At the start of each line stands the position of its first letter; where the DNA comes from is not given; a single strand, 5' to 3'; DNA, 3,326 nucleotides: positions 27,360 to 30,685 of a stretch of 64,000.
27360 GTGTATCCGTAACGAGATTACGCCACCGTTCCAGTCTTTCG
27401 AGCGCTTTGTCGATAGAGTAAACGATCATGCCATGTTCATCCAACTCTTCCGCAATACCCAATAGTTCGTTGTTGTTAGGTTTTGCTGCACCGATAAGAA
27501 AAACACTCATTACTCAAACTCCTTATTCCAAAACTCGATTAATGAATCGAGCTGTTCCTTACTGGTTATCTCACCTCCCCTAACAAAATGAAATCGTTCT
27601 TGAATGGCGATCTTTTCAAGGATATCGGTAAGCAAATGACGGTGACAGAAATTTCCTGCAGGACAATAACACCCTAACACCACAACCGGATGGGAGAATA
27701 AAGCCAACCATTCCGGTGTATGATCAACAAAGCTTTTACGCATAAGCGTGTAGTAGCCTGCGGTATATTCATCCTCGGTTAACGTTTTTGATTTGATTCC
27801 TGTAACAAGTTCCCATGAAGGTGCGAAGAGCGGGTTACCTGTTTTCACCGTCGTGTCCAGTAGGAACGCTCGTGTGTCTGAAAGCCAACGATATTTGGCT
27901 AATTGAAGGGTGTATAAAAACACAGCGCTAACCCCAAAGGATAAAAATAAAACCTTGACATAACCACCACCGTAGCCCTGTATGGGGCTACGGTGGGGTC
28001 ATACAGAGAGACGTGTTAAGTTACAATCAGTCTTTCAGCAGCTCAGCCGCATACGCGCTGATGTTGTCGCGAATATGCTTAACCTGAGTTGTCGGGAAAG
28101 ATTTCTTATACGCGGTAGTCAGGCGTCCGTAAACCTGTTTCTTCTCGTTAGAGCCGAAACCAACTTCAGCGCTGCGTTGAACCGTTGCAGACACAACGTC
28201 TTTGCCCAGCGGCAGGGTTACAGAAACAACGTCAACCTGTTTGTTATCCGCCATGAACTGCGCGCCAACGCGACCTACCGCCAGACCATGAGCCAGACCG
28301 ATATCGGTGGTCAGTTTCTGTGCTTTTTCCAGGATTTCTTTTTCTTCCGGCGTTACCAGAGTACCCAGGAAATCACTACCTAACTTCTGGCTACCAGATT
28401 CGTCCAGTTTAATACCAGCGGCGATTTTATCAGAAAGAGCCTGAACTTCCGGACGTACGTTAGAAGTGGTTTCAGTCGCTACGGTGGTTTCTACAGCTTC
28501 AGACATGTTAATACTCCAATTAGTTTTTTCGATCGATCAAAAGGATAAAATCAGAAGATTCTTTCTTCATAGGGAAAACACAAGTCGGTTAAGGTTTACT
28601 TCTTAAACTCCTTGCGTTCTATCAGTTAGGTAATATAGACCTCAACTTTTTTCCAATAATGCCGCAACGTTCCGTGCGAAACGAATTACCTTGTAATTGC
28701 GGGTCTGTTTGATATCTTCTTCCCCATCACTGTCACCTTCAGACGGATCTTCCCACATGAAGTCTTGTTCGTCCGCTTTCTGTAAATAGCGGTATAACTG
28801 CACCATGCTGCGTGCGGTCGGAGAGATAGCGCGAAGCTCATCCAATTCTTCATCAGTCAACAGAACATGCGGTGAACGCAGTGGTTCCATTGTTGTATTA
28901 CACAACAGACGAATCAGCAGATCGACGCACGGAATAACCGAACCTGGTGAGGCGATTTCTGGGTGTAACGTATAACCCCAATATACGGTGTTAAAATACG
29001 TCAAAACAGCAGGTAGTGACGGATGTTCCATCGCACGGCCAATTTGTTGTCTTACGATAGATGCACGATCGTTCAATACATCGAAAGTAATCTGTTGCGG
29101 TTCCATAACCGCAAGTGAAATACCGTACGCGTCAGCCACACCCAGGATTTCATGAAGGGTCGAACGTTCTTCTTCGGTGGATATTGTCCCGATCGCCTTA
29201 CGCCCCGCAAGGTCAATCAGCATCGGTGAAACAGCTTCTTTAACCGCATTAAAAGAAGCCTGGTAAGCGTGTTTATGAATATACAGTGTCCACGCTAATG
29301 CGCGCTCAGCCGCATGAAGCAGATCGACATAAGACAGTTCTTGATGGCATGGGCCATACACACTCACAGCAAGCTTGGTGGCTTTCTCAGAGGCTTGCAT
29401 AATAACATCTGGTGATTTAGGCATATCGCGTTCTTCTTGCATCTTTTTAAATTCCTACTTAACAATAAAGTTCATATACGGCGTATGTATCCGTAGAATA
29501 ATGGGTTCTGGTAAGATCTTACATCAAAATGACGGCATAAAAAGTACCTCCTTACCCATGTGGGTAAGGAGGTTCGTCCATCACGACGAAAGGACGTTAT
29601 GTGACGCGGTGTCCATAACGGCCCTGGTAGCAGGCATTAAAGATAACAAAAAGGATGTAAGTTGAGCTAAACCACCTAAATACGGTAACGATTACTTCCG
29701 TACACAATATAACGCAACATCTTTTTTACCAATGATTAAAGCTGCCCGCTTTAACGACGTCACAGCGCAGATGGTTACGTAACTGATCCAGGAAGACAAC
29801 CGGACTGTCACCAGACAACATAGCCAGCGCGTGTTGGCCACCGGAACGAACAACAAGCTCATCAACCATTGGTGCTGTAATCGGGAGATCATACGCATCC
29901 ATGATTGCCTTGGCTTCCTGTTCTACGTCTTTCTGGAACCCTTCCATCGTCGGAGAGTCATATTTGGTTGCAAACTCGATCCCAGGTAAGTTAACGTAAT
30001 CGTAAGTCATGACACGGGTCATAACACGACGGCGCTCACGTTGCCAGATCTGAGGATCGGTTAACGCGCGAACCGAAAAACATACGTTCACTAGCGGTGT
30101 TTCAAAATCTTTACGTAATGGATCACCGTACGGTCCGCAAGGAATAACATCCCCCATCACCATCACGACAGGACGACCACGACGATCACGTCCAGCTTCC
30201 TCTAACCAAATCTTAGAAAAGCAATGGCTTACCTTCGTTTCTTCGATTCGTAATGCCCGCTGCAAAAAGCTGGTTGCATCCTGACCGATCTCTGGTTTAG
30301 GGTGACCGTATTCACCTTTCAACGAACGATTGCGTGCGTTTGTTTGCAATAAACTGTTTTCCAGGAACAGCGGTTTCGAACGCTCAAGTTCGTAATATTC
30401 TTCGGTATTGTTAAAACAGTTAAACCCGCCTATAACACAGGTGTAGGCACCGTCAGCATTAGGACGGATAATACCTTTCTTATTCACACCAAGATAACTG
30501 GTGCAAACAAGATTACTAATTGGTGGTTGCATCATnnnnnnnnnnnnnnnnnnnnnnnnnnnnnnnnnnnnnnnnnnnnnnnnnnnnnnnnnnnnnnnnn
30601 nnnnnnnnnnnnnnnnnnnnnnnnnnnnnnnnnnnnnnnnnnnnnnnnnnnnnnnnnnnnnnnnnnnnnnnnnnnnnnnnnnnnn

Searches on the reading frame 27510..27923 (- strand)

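Call 6: search_protein_families(library=phrogs, proteins=[window:27510-27923:-])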
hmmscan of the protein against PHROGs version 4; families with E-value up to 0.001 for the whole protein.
window:27510-27923:- (137 aa): 3 families
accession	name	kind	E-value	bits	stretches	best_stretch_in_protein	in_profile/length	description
phrog_2450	-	unknown function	1.9e-33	117.5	1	1-126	38-170/346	-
phrog_10021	-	unknown function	2.2e-14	54.2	1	81-120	4-43/43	-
phrog_22076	-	unknown function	3.1e-11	44.5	1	49-119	12-82/83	-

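Call 7: search_protein_families(library=pfam, proteins=[window:27510-27923:-])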
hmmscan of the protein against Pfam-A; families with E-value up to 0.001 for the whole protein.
window:27510-27923:- (137 aa): 1 family
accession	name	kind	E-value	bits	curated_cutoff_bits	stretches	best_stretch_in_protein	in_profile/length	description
PF22751.1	DUF488-N3a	-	3.4e-09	37.5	27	1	30-104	39-116/118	Active DUF488-N3 subclade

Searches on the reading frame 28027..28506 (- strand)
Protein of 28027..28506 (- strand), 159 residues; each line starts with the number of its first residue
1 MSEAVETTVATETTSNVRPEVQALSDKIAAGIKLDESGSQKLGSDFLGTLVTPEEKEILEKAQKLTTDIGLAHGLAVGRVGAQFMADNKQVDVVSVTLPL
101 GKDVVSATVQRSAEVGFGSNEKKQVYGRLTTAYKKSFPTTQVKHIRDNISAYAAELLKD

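Call 6: search_protein_families(library=phrogs, proteins=[window:28027-28506:-])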
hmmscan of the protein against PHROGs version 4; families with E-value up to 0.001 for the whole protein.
window:28027-28506:- (159 aa): 1 family
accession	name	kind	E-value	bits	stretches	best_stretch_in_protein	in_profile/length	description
phrog_9746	-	unknown function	1.1e-09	39.5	1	10-134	6-132/153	-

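Call 7: search_protein_families(library=pfam, proteins=[window:28027-28506:-])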
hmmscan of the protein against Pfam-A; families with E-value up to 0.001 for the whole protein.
window:28027-28506:- (159 aa): 0 families

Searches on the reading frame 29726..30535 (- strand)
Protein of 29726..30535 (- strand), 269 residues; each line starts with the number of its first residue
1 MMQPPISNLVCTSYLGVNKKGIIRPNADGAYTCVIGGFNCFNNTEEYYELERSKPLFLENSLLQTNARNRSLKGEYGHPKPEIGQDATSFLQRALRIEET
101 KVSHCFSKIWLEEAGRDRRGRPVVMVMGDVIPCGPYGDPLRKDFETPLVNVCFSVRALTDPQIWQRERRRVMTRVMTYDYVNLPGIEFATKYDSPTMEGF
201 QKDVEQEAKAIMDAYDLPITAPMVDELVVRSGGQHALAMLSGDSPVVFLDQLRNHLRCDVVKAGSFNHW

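Call 6: search_protein_families(library=phrogs, proteins=[window:29726-30535:-])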
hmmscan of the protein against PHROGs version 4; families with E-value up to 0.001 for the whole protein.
window:29726-30535:- (269 aa): 1 family
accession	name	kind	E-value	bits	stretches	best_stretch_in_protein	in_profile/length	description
phrog_3014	-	head and packaging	4.8e-58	197.4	1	10-212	8-211/266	head maturation protease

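Call 7: search_protein_families(library=pfam, proteins=[window:29726-30535:-])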
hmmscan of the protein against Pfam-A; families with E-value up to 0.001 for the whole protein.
window:29726-30535:- (269 aa): 1 family
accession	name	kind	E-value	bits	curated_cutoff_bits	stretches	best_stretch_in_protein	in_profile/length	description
PF20034.4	Peptidase_S80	-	1.3e-78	263.7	23.4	1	10-247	2-227/229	Peptidase S80 family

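Call 8: search_dna_similar(query=window:29726-30535:-, collection=phages, mode=protein, max_rows=30)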
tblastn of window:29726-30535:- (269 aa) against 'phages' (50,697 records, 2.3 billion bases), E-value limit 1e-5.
Records with a match: 241; places in all: 241; records where one place covers at least 80% of the query: 99.
Best place of each record, by identity: <60% 241.
By first word of the organism name: Pseudomonas 69; Erwinia 57; Salmonella 23; Serratia 21; Vibrio 15; Ralstonia 13; Klebsiella 11; Aeromonas 8; Burkholderia 4; Xanthomonas 3; and 11 more.
By host as written in the record: Erwinia amylovora 33; - 29; Pseudomonas aeruginosa 28; Erwinia amylovora ATCC 29780 18; Klebsiella pneumoniae 11; Pseudomonas aeruginosa PAO1 8; Ralstonia solanacearum 6; Ralstonia pseudosolanacearum 5; and 61 more.
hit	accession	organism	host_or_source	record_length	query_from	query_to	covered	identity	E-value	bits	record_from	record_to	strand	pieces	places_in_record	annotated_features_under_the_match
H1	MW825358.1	Xanthomonas phage vB_XciM_LucasX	Xanthomonas citri 306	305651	8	269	97%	31.4%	2e-32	130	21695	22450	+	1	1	hypothetical protein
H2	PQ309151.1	Ralstonia phage RsoM3USA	Ralstonia solanacearum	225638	11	223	79%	38.5%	6e-38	147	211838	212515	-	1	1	head maturation protease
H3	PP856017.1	Burkholderia phage vB_BgluM-SURPRISE13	Burkholderia glumae LMG 2196 (= ATCC ...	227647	11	223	79%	38.1%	2e-37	145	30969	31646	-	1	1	head maturation protease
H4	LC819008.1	Ralstonia phage FLC4-4C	Ralstonia pseudosolanacearum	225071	11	217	77%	38.9%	1e-37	146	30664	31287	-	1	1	putative virion structural protein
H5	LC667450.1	Burkholderia phage FLC8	Burkholderia glumae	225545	11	217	77%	38.9%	1e-37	146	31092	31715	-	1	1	hypothetical protein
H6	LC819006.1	Ralstonia phage FLC4-11C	Ralstonia pseudosolanacearum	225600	11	217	77%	38.9%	1e-37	146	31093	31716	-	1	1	putative virion structural protein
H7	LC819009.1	Ralstonia phage FLC4-5C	Ralstonia pseudosolanacearum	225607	11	217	77%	38.9%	1e-37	146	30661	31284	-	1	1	putative virion structural protein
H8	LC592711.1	Burkholderia phage FLC6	Burkholderia glumae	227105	11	217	77%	38.9%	1e-37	146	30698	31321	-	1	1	putative virion stractural protein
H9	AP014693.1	Ralstonia phage RSL2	-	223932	11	217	77%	38.9%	1e-37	145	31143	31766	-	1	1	hypothetical protein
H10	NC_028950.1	Ralstonia phage RSL2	-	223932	11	217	77%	38.9%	1e-37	145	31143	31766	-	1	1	head maturation protease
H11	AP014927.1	Ralstonia phage RSF1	Ralstonia solanacearum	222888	11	211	75%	39.9%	3e-36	142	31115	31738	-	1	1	putative virion stractural protein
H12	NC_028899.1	Ralstonia phage RSF1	Ralstonia solanacearum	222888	11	211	75%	39.9%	3e-36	142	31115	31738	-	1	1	head maturation protease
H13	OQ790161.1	Xanthomonas phage RTH11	Xanthomonas sp.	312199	8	241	87%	33.9%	2e-35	140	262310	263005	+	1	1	head maturation protease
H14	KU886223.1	Erwinia phage vB_EamM_Simmy50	Erwinia amylovora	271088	2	252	93%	30.4%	9e-28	117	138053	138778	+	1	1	putative structural protein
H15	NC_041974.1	Erwinia phage vB_EamM_Simmy50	Erwinia amylovora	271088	2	252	93%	30.4%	9e-28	117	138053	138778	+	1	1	head maturation protease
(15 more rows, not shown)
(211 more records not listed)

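Call 13: find_related_loci(query=window:29726-30535:-, collection=viral_contigs, flank=6000)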
Query window:29726-30535:- (269 aa) in viral_contigs; peptide patterns used: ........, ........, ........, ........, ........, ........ (x = any residue, [..] = any of these).
10 stretches matched a pattern; 10 encode a relative of the query (tblastn E <= 1e-3); 10 distinct loci.
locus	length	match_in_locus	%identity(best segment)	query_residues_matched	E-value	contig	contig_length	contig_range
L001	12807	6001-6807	99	1-269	0e+0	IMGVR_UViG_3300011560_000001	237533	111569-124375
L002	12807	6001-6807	99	1-269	0e+0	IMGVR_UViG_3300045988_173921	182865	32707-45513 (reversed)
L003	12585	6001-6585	43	10-203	4e-50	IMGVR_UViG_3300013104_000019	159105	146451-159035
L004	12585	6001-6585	43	10-203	4e-50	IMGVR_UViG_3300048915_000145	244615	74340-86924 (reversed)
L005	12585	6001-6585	41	11-204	7e-47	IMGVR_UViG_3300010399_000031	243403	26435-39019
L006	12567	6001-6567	40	11-198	7e-45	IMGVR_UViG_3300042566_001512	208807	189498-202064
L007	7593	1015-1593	37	11-202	3e-44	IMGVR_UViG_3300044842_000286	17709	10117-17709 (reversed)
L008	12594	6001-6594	38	9-203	7e-43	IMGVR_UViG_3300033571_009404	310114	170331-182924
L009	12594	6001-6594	38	9-203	7e-43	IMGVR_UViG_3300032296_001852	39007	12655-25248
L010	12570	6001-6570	39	12-200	6e-43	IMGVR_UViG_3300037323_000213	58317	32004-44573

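Call 36: find_homologous_proteins(query=window:29726-30535:-, max_evalue=1e-20)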
Query window:29726-30535:- (269 aa): 5 proteins with E <= 1e-20 among 724 candidates.
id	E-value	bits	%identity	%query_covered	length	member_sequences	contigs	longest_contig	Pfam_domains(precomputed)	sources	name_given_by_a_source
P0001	6.6e-181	617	99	100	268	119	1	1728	PF20034.5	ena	-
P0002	3.9e-133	461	75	100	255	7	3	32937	PF20034.5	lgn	-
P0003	8.1e-126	437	72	100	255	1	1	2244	PF20034.5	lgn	-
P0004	3.8e-37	146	42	71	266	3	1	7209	PF20034.5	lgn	-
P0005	1.4e-33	134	36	72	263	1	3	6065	PF20034.5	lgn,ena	-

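Call 37: find_encoding_contigs(protein=P0002, flank=10000, max_places=6)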
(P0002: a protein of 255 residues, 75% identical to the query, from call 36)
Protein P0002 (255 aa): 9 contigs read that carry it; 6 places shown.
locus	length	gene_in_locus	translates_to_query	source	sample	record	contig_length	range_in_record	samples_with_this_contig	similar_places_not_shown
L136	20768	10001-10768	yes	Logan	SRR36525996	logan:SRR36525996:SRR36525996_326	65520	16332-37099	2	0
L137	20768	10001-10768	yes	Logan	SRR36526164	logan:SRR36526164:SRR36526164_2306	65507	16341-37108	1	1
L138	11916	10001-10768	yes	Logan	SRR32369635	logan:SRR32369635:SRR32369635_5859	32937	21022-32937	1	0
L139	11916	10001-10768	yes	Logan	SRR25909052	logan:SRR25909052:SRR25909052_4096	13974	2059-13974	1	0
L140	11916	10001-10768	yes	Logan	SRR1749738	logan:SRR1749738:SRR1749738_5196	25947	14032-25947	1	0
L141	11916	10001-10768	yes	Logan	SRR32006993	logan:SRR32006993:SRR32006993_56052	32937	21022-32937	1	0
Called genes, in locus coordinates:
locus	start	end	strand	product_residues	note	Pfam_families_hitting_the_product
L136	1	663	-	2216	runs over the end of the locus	PF00182:Glyco_hydro_19 (weak)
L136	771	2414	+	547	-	-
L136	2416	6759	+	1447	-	-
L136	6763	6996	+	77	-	-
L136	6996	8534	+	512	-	-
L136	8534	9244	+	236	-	-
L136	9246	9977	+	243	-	-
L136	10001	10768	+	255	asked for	PF20034:Peptidase_S80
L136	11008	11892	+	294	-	-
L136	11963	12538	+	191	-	-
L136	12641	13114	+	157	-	-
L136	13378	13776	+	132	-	PF22751:DUF488-N3a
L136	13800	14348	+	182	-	-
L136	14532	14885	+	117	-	-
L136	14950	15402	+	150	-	-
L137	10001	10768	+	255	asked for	PF20034:Peptidase_S80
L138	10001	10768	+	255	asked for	PF20034:Peptidase_S80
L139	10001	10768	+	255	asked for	PF20034:Peptidase_S80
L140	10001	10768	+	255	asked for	PF20034:Peptidase_S80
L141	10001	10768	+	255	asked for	PF20034:Peptidase_S80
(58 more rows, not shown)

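Call 38: find_encoding_contigs(protein=P0003, flank=10000, max_places=6)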
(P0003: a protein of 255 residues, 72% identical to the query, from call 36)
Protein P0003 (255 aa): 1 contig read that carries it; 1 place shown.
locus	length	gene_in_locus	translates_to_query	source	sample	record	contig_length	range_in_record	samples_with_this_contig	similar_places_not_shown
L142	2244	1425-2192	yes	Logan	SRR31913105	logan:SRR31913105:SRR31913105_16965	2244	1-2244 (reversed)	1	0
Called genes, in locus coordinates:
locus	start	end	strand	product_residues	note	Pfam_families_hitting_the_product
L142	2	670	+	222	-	?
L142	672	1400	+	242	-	-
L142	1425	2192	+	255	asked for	PF20034:Peptidase_S80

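Call 57: find_encoding_contigs(protein=window:29726-30532:-, flank=4500, max_places=10)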
Protein window:29726-30532:- (268 aa): 23 contigs read that carry it; 10 places shown.
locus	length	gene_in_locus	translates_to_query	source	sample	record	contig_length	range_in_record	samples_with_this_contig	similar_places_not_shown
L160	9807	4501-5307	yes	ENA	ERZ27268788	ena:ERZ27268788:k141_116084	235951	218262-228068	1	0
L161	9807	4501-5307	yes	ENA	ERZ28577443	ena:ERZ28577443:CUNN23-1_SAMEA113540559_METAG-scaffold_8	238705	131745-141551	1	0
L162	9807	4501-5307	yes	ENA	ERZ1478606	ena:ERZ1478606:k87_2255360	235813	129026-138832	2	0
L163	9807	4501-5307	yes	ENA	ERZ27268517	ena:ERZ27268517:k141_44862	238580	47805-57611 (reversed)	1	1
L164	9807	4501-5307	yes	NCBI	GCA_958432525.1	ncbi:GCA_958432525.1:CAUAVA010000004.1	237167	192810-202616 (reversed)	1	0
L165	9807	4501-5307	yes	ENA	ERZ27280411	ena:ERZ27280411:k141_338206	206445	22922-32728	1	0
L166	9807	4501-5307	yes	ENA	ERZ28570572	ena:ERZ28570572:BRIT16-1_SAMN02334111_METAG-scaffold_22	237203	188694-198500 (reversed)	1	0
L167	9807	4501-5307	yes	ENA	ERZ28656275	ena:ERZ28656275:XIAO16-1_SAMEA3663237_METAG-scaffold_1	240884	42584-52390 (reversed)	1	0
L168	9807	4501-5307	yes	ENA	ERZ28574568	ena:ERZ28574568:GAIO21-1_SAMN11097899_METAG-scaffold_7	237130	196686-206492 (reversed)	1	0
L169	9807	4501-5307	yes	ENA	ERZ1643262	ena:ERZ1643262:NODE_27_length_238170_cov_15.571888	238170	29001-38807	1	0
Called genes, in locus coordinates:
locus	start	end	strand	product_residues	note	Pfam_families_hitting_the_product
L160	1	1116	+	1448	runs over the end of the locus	-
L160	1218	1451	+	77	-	-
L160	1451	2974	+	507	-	-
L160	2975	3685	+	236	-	-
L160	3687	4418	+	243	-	-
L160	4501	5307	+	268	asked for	PF20034:Peptidase_S80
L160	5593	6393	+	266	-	-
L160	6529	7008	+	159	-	-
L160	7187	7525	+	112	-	PF22751:DUF488-N3a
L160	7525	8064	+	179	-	-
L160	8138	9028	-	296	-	PF23806:Phage_TTP_14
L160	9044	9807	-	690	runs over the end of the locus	PF20961:phiKZ_gp29PR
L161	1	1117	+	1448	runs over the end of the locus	-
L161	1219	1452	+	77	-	-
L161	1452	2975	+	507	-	-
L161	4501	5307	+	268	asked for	PF20034:Peptidase_S80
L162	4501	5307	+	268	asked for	PF20034:Peptidase_S80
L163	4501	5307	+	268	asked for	PF20034:Peptidase_S80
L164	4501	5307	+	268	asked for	PF20034:Peptidase_S80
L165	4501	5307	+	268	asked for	PF20034:Peptidase_S80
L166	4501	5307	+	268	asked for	PF20034:Peptidase_S80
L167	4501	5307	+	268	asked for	PF20034:Peptidase_S80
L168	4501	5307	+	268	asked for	PF20034:Peptidase_S80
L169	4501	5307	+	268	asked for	PF20034:Peptidase_S80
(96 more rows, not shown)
